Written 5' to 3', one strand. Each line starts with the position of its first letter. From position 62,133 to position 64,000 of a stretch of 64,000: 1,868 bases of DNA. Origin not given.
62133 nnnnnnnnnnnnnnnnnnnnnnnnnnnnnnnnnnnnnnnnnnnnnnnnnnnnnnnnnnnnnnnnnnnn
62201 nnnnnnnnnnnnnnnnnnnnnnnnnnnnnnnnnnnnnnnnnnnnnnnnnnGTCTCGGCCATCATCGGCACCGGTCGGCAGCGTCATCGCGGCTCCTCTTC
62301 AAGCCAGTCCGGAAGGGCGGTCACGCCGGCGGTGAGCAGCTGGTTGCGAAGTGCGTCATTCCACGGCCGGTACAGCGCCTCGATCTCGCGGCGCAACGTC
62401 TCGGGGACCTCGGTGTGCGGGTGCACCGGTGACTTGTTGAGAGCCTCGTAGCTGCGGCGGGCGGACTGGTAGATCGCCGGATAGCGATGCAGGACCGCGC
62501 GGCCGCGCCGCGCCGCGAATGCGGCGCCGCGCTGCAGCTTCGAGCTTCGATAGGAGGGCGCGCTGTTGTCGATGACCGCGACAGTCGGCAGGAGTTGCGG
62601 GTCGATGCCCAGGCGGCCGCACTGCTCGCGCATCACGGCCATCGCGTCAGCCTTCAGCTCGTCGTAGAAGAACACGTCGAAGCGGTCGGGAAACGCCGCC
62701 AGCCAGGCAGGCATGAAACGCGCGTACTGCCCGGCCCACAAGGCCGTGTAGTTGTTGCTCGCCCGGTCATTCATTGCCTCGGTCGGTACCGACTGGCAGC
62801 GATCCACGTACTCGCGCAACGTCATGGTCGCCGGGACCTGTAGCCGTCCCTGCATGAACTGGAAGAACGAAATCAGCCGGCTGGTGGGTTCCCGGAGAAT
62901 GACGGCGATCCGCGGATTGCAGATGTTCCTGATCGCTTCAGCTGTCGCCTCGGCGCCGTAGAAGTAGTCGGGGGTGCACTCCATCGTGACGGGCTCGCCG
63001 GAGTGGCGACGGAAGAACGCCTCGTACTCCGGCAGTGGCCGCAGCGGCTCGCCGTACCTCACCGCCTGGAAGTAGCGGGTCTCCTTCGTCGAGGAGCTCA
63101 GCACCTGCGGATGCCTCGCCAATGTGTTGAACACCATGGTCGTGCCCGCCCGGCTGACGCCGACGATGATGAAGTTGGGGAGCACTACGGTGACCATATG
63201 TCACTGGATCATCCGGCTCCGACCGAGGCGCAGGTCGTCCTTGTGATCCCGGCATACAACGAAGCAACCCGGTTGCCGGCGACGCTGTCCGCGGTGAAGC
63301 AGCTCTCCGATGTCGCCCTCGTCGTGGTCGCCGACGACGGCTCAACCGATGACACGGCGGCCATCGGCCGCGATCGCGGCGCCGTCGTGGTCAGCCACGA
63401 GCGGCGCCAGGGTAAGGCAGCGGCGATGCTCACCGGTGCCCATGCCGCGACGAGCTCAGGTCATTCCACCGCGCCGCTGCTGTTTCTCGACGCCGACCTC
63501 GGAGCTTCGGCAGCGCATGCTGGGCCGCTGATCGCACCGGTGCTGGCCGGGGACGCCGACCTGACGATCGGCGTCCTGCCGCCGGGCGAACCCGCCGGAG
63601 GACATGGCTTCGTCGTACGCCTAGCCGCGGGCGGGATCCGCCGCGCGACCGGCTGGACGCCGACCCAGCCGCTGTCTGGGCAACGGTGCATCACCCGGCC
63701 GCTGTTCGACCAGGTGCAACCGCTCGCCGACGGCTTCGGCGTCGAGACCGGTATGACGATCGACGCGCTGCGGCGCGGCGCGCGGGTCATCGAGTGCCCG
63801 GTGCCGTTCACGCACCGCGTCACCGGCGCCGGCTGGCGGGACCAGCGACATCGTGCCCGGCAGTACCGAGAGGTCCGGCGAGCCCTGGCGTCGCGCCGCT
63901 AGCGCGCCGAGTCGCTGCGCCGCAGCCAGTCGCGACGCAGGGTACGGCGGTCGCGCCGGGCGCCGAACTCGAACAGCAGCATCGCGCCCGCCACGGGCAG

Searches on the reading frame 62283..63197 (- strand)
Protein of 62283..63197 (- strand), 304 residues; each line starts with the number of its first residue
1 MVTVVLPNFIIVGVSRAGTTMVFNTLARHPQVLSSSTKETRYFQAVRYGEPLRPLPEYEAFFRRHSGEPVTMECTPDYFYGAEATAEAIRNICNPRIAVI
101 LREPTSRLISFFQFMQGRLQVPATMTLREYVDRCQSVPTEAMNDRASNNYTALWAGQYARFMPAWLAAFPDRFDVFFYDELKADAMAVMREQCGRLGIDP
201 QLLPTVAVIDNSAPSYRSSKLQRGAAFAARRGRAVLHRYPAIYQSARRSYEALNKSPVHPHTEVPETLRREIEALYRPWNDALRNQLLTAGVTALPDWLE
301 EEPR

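Call 82: search_protein_families(library=pfam, proteins=[window:62283-63197:-], max_evalue=0.001)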
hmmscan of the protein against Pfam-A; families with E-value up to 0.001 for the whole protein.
window:62283-63197:- (304 aa): 2 families
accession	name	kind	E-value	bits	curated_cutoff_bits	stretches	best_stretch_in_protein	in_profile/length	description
PF13469.12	Sulfotransfer_3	-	3.8e-12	47.4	27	2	58-199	91-213/216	Sulfotransferase family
PF00685.33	Sulfotransfer_1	-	4.4e-06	26.7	22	1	8-199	3-182/255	Sulfotransferase domain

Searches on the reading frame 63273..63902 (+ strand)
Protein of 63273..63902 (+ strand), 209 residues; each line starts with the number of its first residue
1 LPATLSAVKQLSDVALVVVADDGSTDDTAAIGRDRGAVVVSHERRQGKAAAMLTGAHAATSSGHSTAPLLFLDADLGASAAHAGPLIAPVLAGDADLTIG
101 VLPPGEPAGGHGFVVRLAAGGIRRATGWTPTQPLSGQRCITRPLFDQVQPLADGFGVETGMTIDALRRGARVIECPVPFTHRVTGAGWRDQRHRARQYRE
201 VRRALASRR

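Call 82: search_protein_families(library=pfam, proteins=[window:63273-63902:+], max_evalue=0.001)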
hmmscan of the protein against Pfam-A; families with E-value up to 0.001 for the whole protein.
window:63273-63902:+ (209 aa): 1 family
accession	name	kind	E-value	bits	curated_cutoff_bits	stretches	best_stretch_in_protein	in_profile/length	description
PF00535.33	Glycos_transf_2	-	2.1e-12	47.7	23.3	1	6-111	19-124/168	Glycosyl transferase family 2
